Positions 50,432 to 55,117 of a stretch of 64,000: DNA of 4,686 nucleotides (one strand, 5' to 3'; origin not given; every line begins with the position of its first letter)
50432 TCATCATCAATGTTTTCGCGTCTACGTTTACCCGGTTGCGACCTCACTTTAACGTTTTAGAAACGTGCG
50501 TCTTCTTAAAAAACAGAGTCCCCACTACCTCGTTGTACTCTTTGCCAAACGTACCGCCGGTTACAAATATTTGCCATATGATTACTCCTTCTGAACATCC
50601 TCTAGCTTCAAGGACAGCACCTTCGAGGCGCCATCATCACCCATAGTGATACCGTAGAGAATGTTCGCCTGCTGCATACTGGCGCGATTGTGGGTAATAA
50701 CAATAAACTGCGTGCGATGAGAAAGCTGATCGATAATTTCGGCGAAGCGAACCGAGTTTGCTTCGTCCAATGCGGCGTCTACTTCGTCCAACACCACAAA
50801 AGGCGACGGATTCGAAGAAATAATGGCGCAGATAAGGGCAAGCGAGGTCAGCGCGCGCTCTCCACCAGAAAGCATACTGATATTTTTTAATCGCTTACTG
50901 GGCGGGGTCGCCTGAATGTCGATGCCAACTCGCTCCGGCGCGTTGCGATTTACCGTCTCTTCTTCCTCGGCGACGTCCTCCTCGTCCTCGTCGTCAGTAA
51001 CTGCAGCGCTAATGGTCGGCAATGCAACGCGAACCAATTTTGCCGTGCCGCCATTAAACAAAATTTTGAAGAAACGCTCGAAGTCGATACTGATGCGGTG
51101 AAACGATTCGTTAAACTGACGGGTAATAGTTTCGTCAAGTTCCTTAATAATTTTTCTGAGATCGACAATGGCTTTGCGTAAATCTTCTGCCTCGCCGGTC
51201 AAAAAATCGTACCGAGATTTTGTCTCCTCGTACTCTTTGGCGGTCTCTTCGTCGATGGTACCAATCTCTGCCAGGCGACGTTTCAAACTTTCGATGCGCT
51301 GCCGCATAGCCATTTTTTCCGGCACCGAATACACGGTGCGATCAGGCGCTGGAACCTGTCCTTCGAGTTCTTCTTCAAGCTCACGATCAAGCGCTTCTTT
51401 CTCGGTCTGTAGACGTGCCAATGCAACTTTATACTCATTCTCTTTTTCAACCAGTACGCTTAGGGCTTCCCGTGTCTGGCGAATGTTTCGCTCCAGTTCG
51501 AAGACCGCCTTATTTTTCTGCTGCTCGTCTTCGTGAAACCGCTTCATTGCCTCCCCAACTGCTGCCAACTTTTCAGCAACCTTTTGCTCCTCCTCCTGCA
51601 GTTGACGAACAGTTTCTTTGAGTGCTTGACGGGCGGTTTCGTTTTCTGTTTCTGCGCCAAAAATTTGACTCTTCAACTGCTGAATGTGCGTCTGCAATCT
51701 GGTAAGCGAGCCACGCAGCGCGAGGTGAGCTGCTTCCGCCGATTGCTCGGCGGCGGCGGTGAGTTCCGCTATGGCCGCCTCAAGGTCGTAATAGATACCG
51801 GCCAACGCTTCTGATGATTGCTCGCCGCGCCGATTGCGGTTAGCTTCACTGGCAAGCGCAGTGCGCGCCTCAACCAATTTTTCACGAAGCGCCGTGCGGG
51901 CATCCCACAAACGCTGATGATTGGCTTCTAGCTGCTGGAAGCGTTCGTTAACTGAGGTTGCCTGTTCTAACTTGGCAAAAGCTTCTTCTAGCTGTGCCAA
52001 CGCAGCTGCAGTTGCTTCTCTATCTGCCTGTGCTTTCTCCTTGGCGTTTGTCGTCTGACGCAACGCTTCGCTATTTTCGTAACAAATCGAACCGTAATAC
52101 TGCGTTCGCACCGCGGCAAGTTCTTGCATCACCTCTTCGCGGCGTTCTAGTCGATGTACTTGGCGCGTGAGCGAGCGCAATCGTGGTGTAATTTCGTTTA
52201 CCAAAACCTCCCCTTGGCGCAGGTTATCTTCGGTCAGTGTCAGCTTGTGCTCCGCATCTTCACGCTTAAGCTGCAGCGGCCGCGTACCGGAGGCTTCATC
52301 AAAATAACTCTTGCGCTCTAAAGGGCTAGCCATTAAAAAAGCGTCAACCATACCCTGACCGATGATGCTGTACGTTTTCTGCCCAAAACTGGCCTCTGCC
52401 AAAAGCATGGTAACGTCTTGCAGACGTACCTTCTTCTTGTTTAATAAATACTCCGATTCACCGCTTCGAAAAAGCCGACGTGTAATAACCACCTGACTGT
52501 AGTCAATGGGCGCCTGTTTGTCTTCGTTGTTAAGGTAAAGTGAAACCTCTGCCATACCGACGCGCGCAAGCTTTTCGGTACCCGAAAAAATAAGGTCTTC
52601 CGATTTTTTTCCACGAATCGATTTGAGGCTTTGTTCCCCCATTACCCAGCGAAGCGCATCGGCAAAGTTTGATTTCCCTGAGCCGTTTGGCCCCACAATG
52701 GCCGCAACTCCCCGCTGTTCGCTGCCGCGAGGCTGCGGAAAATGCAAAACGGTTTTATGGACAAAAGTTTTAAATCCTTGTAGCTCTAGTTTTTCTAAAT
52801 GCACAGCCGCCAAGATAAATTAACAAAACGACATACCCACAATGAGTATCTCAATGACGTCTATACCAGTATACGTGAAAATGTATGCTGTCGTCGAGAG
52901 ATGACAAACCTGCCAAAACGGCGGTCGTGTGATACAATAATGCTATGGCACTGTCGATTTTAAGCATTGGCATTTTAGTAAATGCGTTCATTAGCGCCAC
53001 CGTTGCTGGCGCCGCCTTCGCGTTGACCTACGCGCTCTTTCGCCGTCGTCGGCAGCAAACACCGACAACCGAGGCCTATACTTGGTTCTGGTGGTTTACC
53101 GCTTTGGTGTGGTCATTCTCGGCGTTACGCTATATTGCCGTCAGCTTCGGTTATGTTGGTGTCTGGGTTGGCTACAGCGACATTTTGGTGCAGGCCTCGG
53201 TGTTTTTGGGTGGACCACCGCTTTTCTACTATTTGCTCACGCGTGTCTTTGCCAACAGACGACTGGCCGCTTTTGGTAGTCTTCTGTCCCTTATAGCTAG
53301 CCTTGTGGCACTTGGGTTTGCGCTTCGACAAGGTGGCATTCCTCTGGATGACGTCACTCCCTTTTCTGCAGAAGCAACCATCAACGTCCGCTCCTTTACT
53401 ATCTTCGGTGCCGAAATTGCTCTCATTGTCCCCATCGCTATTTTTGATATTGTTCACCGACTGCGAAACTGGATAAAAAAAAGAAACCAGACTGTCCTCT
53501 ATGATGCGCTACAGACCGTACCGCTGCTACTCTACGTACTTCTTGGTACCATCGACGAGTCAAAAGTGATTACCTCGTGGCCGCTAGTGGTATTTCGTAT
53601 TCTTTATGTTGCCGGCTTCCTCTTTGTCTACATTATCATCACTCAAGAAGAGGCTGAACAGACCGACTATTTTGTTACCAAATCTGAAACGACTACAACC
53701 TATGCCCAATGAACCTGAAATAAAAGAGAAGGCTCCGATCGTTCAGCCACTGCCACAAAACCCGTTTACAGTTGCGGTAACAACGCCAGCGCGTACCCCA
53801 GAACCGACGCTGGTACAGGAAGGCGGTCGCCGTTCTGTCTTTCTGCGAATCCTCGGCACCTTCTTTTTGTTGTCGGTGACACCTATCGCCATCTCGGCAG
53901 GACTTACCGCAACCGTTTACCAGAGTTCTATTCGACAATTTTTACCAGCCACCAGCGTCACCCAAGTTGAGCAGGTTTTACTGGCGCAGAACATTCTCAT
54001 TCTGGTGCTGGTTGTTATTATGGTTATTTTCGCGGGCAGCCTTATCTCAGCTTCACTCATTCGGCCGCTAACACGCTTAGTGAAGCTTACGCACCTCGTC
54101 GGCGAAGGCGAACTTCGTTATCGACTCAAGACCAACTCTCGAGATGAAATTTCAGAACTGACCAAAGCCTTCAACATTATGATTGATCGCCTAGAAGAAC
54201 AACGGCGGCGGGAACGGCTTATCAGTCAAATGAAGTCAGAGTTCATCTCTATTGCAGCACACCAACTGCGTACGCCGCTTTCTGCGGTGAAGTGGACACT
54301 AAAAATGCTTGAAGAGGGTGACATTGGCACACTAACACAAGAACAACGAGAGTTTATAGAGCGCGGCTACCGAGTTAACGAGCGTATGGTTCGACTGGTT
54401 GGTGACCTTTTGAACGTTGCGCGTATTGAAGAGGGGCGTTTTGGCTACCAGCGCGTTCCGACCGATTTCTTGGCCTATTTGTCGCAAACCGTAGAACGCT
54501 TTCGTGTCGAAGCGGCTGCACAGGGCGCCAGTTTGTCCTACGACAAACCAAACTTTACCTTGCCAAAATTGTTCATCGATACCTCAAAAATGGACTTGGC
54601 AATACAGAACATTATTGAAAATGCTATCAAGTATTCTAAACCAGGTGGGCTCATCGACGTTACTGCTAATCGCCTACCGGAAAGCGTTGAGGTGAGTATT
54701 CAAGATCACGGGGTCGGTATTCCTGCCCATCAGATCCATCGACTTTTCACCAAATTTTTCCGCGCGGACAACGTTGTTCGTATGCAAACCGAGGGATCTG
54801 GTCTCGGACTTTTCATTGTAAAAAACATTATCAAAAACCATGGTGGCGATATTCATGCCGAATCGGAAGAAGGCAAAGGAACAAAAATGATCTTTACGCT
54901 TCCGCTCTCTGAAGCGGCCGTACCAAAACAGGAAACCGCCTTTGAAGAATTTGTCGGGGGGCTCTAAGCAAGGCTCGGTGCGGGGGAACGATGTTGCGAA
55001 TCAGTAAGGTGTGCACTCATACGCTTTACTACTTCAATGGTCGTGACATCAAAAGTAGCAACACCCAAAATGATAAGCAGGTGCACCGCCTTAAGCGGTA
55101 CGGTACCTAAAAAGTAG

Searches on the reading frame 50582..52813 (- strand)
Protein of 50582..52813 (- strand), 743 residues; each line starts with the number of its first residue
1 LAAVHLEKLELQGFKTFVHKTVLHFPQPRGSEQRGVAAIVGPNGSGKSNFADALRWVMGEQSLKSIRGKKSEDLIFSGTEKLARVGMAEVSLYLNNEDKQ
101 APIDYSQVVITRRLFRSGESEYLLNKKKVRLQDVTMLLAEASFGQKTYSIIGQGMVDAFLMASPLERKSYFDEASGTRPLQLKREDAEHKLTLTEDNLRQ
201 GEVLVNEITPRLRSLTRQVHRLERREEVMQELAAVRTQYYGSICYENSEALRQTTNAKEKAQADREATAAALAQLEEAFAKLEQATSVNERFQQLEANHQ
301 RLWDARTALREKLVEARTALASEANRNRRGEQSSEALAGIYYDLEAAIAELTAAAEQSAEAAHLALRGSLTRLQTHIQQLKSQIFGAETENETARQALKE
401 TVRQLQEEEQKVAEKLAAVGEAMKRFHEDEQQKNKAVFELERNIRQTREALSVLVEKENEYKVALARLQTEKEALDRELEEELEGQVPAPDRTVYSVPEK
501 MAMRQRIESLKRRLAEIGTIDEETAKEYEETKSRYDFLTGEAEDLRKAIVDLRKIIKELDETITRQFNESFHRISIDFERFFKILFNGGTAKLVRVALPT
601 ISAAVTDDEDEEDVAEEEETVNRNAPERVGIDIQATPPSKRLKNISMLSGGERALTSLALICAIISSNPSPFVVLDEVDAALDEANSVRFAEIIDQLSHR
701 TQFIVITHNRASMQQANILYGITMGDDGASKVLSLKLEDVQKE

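Call 111: search_protein_families(library=pfam, proteins=[window:50582-52813:-], max_evalue=0.001)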
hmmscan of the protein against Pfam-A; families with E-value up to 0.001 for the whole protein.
window:50582-52813:- (743 aa): 6 families
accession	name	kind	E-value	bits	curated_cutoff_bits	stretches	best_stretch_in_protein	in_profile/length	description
PF02463.25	SMC_N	-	5.9e-65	219.2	40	1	6-730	2-219/220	RecF/RecN/SMC N terminal domain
PF13304.12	AAA_21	-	1.7e-13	51.8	27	2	36-78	1-48/304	AAA domain, putative AbiEii toxin, Type IV TA system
PF13476.12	AAA_23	-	3.8e-09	37.9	27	0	8-281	1-195/201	AAA domain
PF13175.12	AAA_15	-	2.4e-06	27.9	32.1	1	6-412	3-260/374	AAA ATPase domain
PF13555.12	AAA_29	-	0.00037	20.6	27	1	33-58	21-46/61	P-loop containing region of AAA domain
PF00270.35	DEAD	-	0.00073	19.7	26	0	671-706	119-156/167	DEAD/DEAH box helicase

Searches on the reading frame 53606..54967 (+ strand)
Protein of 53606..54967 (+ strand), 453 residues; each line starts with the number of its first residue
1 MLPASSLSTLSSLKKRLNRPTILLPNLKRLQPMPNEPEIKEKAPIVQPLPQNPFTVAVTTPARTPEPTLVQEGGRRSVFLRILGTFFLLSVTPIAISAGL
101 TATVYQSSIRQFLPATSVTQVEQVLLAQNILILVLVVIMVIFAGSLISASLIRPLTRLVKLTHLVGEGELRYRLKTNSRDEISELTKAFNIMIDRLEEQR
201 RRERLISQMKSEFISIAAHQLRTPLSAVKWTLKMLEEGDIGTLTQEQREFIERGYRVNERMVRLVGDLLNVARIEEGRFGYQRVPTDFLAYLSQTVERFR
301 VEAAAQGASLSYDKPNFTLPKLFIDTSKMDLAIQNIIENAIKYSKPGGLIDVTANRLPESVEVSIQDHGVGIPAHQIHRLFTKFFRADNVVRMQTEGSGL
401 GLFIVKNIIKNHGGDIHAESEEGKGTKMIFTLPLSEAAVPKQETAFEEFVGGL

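Call 111: search_protein_families(library=pfam, proteins=[window:53606-54967:+], max_evalue=0.001)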
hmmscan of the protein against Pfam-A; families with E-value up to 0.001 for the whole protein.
window:53606-54967:+ (453 aa): 4 families
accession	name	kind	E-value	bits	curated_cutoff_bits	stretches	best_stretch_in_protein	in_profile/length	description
PF02518.31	HATPase_c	-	3.8e-28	98.6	26.4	1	326-435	3-110/111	Histidine kinase-, DNA gyrase B-, and HSP90-like ATPase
PF00512.31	HisKA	-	1.5e-16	60.7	26.9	1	209-277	1-66/66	His Kinase A (phospho-acceptor) domain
PF00672.30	HAMP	-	1.2e-13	51.6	25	1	147-198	2-53/53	HAMP domain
PF13581.12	HATPase_c_2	-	2.9e-06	27.7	27.4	1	327-429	30-126/127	Histidine kinase-like ATPase domain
